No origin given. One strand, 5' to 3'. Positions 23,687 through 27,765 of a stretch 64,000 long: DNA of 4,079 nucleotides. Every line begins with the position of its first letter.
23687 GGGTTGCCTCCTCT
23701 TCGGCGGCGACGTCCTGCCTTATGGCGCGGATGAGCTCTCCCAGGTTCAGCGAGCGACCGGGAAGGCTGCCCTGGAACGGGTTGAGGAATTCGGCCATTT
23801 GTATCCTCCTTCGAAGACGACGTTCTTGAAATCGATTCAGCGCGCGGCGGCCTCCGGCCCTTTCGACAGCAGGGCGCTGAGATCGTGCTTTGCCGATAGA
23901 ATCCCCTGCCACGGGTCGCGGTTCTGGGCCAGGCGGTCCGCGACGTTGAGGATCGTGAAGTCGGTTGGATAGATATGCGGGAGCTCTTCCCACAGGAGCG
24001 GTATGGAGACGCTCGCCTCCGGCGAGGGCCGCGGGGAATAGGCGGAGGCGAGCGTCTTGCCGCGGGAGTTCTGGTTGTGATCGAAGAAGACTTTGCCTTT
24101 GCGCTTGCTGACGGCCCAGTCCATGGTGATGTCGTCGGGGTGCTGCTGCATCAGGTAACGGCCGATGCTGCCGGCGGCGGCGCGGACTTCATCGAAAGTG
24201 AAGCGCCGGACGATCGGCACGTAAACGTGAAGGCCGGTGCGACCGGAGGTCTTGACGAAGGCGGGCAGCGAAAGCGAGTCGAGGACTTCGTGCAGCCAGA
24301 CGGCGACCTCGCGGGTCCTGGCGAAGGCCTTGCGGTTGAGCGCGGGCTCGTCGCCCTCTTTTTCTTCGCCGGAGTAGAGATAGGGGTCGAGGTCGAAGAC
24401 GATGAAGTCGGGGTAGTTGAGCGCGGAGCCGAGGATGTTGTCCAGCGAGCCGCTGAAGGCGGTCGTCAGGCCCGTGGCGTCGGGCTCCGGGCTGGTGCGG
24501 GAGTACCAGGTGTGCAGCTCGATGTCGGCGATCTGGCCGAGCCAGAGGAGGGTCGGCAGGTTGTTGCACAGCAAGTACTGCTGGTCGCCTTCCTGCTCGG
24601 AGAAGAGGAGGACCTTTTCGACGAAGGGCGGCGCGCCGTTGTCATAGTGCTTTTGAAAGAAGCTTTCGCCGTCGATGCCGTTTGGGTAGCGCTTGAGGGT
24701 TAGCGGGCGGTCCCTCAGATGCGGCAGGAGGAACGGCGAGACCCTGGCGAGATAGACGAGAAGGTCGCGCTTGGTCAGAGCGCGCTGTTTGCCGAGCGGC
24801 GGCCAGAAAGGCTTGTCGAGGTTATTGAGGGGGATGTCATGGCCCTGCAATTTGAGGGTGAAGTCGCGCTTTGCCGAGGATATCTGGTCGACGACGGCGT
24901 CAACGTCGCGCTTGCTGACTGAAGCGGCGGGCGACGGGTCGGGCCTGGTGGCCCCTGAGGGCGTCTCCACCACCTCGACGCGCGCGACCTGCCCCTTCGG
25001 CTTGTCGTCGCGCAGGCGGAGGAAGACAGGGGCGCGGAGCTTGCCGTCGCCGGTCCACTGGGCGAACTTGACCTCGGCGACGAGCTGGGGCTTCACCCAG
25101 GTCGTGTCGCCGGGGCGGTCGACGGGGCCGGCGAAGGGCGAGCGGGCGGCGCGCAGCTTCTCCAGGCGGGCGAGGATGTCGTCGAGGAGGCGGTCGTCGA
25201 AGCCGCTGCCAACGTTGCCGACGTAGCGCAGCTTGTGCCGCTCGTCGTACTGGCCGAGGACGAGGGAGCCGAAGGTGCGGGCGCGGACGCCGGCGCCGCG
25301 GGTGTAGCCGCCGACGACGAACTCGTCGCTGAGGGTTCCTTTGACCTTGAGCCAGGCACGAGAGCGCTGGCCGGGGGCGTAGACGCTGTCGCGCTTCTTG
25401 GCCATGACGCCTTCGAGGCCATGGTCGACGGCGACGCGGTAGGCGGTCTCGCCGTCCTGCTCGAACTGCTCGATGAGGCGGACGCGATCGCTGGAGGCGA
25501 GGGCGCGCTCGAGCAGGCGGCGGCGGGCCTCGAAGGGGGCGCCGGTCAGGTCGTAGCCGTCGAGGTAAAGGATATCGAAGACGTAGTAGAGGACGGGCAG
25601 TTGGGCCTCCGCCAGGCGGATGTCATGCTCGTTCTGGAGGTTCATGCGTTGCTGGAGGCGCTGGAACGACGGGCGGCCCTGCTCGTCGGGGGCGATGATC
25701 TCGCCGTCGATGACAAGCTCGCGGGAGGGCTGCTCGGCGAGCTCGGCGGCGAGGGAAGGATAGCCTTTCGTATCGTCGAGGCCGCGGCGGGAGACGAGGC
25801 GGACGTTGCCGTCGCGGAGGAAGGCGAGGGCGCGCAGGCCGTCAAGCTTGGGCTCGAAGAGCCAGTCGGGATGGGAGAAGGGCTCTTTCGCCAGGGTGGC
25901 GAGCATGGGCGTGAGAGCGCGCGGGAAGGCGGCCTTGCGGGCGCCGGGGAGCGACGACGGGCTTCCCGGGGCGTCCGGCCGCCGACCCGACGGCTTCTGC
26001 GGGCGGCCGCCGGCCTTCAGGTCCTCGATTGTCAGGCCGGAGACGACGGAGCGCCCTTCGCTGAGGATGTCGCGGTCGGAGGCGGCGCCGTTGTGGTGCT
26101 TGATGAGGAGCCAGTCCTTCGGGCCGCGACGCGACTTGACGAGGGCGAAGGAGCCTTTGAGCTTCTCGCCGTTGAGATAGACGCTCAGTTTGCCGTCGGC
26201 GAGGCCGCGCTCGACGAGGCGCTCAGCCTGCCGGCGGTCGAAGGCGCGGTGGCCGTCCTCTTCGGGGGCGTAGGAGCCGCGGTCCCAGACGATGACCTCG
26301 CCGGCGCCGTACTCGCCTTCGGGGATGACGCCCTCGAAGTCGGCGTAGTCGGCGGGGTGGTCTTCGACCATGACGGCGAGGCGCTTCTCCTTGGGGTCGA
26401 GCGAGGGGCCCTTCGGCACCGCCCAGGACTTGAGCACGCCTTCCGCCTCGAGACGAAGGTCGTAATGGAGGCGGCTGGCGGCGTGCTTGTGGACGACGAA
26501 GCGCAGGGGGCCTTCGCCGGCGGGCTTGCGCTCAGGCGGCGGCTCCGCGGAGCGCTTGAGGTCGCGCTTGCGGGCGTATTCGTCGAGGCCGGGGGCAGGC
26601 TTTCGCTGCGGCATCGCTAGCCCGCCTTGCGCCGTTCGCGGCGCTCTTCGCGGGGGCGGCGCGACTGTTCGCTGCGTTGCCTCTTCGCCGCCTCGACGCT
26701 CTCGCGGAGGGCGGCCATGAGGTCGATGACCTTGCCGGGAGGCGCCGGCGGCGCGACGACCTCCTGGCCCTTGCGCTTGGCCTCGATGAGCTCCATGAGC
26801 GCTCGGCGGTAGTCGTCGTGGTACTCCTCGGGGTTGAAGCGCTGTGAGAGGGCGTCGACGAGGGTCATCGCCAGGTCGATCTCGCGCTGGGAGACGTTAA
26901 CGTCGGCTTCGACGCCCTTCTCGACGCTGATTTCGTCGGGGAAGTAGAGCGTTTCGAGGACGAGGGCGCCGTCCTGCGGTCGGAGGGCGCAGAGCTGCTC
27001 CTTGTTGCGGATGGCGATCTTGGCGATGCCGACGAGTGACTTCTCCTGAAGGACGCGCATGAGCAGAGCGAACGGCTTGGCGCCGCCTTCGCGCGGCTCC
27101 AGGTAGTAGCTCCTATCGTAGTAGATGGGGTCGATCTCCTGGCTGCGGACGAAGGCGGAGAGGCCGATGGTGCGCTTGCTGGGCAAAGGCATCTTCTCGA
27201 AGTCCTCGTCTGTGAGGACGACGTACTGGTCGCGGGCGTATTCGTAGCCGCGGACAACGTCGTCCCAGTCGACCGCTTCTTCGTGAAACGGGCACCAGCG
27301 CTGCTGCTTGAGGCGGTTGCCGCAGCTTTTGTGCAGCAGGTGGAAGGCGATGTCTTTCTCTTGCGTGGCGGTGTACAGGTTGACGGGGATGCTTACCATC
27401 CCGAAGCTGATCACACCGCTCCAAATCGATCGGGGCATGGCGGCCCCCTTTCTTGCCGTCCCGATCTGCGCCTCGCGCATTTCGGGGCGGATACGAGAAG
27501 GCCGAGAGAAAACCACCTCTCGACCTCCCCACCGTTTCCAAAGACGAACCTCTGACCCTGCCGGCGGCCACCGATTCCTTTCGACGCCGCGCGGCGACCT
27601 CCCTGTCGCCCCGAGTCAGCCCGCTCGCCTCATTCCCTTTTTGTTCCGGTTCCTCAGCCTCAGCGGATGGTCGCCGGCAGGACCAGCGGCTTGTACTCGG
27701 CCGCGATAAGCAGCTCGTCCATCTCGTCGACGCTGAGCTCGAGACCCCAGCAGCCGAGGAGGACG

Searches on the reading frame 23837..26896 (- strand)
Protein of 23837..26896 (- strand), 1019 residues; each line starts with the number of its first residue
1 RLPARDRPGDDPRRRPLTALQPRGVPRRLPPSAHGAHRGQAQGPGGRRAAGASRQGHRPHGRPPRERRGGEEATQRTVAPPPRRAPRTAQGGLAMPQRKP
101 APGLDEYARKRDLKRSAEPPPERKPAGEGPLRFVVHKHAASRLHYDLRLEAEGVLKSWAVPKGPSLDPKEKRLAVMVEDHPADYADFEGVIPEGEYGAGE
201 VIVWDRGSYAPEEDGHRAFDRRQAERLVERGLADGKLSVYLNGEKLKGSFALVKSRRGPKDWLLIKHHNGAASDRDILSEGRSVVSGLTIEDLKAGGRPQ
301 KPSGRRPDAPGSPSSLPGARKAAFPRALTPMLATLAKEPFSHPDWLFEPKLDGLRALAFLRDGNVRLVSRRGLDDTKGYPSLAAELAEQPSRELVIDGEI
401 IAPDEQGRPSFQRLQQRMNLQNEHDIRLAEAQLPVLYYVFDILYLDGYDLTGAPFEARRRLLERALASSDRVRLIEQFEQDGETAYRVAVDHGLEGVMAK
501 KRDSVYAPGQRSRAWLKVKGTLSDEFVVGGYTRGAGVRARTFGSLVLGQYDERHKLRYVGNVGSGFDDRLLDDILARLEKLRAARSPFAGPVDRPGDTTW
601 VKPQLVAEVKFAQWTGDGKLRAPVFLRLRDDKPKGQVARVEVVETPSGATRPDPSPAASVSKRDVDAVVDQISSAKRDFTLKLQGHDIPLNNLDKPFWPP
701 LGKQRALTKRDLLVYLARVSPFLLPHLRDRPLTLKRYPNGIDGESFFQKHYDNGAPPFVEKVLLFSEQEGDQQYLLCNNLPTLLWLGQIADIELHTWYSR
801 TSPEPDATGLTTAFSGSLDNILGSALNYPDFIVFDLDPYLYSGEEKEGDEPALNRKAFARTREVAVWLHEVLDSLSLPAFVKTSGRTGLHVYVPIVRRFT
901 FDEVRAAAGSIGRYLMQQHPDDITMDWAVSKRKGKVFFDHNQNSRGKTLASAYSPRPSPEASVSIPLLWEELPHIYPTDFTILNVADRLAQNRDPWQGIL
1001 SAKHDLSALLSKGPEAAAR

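Call 52: search_protein_families(library=pfam, proteins=[window:23837-26896:-], max_evalue=0.001)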
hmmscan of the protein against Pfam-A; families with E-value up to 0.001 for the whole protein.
window:23837-26896:- (1019 aa): 5 families
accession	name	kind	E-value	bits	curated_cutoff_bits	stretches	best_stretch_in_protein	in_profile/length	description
PF21686.3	LigD_Prim-Pol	-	1.4e-80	271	27.4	1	708-996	1-254/254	LigD, primase-polymerase domain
PF13298.12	LigD_N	-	9.7e-43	145.1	31.1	1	136-254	1-107/107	DNA Ligase D 3'-phosphoesterase domain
PF01068.26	DNA_ligase_A_M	-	1.8e-39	136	26.2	1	330-519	1-204/204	ATP dependent DNA ligase domain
PF04679.21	DNA_ligase_A_C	-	1.1e-29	103.2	27.5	1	538-632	1-94/94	ATP dependent DNA ligase C terminal region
PF09414.15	RNA_ligase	-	5.5e-05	23.8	27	1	345-519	3-171/171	RNA ligase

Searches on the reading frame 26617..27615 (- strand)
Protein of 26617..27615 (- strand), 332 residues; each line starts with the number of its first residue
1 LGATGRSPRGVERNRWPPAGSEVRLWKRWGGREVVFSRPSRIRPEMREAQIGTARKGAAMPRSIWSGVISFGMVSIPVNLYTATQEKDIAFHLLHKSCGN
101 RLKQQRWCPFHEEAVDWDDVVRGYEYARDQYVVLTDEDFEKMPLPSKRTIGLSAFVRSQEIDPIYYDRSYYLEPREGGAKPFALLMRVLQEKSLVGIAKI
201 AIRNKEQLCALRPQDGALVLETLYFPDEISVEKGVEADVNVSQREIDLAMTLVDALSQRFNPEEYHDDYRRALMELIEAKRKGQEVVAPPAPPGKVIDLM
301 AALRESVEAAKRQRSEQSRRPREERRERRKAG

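Call 52: search_protein_families(library=pfam, proteins=[window:26617-27615:-], max_evalue=0.001)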
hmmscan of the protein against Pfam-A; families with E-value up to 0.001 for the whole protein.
window:26617-27615:- (332 aa): 1 family
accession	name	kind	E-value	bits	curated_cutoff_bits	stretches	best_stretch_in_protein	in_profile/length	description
PF02735.22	Ku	-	9.4e-51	172.8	25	1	70-247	1-189/190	Ku70/Ku80 beta-barrel domain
